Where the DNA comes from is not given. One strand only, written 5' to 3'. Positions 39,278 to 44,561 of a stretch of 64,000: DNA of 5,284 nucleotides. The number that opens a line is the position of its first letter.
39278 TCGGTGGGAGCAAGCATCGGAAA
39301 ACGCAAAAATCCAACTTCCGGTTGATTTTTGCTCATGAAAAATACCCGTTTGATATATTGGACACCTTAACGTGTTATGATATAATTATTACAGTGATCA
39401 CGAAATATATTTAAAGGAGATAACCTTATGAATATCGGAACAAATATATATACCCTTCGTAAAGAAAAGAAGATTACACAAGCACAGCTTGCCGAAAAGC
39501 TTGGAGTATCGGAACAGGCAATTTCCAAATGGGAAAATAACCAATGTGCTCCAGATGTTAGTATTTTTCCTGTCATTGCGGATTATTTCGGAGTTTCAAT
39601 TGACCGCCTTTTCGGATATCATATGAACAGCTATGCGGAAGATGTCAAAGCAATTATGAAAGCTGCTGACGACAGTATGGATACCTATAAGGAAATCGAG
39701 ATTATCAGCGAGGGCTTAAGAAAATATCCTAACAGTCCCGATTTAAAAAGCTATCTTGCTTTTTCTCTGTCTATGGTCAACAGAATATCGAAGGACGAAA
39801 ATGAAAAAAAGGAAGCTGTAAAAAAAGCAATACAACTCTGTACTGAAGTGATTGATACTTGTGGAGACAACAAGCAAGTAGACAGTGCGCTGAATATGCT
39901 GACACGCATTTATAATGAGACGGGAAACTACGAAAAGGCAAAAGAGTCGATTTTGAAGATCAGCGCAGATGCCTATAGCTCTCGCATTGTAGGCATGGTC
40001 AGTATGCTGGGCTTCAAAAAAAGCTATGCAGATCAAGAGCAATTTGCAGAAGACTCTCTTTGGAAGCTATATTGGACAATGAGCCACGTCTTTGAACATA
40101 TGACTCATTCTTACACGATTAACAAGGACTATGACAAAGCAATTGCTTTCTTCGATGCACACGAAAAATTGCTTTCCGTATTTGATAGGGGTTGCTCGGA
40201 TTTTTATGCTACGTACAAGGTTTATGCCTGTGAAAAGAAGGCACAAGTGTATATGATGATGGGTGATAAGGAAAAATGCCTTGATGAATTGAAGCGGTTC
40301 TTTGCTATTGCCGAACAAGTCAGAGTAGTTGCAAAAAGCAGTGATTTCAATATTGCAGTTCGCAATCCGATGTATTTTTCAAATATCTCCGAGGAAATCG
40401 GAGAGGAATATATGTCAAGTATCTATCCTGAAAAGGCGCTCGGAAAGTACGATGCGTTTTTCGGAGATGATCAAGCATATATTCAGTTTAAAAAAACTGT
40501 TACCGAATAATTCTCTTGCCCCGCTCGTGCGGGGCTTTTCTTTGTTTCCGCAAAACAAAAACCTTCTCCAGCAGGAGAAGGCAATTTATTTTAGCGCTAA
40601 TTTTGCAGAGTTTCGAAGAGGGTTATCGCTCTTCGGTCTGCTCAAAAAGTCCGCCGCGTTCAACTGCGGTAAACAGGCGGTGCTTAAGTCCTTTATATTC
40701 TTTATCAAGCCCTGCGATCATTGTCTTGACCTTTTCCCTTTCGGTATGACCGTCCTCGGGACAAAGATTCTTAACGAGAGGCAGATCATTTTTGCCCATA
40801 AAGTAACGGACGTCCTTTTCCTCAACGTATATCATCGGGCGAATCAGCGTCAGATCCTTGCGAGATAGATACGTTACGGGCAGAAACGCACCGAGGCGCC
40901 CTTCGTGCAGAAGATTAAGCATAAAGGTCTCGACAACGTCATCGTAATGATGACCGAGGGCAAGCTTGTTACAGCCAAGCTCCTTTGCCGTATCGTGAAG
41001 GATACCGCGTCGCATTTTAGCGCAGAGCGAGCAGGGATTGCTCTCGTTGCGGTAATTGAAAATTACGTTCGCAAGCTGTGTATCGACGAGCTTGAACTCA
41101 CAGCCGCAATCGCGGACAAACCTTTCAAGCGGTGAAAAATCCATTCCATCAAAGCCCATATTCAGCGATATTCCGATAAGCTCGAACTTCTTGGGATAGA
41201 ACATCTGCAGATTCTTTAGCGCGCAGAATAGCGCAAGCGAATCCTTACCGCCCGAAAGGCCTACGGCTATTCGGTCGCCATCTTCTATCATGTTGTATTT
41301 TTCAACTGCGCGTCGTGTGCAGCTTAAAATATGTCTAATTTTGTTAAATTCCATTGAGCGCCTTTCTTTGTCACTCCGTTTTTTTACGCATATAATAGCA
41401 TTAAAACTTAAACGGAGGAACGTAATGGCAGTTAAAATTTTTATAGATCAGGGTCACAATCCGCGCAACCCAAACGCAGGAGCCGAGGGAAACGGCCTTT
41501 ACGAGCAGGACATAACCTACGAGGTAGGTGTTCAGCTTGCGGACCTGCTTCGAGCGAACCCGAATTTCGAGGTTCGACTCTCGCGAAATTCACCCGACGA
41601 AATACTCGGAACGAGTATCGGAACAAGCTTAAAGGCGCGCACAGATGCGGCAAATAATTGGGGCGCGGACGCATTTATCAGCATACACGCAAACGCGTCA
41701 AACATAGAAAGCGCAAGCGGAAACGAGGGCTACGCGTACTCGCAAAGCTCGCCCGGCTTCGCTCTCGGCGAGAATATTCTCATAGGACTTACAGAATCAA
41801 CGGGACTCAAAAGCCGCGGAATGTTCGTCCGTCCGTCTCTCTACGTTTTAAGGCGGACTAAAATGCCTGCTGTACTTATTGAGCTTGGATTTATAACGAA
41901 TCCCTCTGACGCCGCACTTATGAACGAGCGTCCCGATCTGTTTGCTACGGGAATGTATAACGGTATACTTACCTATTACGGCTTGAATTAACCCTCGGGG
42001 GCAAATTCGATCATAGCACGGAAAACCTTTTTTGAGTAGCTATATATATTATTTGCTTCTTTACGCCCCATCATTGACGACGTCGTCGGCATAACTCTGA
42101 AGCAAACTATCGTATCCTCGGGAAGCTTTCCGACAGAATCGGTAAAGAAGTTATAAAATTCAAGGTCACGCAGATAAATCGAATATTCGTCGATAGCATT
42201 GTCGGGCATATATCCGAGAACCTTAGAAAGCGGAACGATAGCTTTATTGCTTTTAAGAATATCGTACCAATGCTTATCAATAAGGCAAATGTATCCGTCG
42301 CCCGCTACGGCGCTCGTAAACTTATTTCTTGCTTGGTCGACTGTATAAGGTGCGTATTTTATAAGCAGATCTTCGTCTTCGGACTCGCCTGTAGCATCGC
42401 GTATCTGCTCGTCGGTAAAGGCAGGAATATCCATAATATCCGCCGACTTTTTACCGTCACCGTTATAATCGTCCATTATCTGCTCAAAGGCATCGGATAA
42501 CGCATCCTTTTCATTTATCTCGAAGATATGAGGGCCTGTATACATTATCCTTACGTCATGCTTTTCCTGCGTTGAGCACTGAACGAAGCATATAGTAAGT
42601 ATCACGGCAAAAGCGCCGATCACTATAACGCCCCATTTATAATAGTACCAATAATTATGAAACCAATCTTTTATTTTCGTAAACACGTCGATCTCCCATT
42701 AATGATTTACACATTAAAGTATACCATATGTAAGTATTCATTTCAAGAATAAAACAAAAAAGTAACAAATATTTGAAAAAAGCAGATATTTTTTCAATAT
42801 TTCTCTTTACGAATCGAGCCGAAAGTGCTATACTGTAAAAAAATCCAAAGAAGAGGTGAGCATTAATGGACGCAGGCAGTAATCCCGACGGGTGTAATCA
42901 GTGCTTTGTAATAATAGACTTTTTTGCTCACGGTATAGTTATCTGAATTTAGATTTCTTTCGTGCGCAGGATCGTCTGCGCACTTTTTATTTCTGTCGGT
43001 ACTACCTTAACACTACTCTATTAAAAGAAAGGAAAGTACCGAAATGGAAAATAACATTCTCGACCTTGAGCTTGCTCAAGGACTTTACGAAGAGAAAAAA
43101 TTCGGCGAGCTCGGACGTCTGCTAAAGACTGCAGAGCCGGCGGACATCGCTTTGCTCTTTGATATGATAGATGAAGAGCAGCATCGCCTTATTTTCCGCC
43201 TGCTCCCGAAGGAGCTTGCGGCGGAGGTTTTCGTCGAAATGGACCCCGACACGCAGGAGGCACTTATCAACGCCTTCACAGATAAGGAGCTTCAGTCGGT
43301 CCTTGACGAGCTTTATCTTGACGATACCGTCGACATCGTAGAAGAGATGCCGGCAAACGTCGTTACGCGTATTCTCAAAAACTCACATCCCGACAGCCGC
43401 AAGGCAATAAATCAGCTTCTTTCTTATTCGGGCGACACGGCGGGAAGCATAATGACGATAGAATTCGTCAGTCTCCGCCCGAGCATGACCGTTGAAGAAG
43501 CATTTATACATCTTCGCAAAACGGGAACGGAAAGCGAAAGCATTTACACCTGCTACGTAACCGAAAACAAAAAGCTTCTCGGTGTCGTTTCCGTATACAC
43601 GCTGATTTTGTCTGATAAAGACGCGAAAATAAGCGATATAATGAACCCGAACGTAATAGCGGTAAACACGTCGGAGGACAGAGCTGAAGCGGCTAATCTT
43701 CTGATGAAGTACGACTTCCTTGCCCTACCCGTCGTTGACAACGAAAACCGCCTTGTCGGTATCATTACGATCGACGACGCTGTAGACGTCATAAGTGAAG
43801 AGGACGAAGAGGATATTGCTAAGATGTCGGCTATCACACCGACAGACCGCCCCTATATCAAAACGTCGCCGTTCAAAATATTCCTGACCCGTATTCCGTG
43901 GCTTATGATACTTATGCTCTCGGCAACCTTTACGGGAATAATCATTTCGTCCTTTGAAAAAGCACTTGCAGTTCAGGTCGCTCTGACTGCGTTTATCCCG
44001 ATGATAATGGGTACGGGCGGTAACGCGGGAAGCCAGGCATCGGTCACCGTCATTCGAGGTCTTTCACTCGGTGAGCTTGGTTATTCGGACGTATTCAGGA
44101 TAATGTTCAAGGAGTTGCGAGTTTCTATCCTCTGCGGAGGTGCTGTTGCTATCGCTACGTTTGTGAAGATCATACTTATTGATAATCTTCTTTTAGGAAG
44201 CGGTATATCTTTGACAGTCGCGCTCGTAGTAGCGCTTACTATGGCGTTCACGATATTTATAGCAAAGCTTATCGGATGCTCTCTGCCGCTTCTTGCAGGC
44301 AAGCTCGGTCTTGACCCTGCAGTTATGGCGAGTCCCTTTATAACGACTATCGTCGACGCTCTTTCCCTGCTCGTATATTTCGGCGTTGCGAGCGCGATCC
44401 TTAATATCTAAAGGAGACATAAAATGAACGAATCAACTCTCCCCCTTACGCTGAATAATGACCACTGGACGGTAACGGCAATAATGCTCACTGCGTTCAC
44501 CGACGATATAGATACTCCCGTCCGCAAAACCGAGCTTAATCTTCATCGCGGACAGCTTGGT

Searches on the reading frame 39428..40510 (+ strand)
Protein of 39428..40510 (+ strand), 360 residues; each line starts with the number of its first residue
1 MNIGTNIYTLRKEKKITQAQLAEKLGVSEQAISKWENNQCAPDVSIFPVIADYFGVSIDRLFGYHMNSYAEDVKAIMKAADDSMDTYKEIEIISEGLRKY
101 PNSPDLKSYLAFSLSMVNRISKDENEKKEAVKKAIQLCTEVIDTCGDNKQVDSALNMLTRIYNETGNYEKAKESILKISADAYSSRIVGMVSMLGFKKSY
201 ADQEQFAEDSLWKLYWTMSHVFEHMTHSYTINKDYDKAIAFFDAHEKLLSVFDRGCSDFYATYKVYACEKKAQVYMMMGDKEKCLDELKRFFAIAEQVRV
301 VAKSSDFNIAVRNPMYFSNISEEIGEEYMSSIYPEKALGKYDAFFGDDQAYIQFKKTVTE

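Call 48: search_protein_families(library=pfam, proteins=[window:39428-40510:+], max_evalue=0.00001)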
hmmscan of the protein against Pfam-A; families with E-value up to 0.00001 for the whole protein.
window:39428-40510:+ (360 aa): 4 families
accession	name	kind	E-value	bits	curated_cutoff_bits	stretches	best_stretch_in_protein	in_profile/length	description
PF01381.28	HTH_3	-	8.1e-15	55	23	1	7-61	1-55/55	Helix-turn-helix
PF12844.13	HTH_19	-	2.4e-11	43.8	30.2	1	4-62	1-59/64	Helix-turn-helix domain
PF13560.12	HTH_31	-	5.7e-07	30.2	27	1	9-59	8-59/64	Helix-turn-helix domain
PF13443.12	HTH_26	-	8.7e-06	26.3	22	0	10-64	5-60/63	Cro/C1-type HTH DNA-binding domain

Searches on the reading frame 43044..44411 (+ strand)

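Call 57: search_protein_families(library=pfam, proteins=[window:43044-44411:+], max_evalue=0.001)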
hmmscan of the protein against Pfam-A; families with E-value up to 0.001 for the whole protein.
window:43044-44411:+ (455 aa): 3 families
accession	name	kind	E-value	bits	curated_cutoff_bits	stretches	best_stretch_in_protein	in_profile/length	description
PF01769.21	MgtE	-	3.6e-34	118.2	27.6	1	318-448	1-125/125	Divalent cation transporter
PF03448.22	MgtE_N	-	7.6e-30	103.9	25.9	1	31-129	2-100/102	MgtE intracellular N domain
PF00571.33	CBS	-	4.4e-22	78.6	24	2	196-251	1-56/57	CBS domain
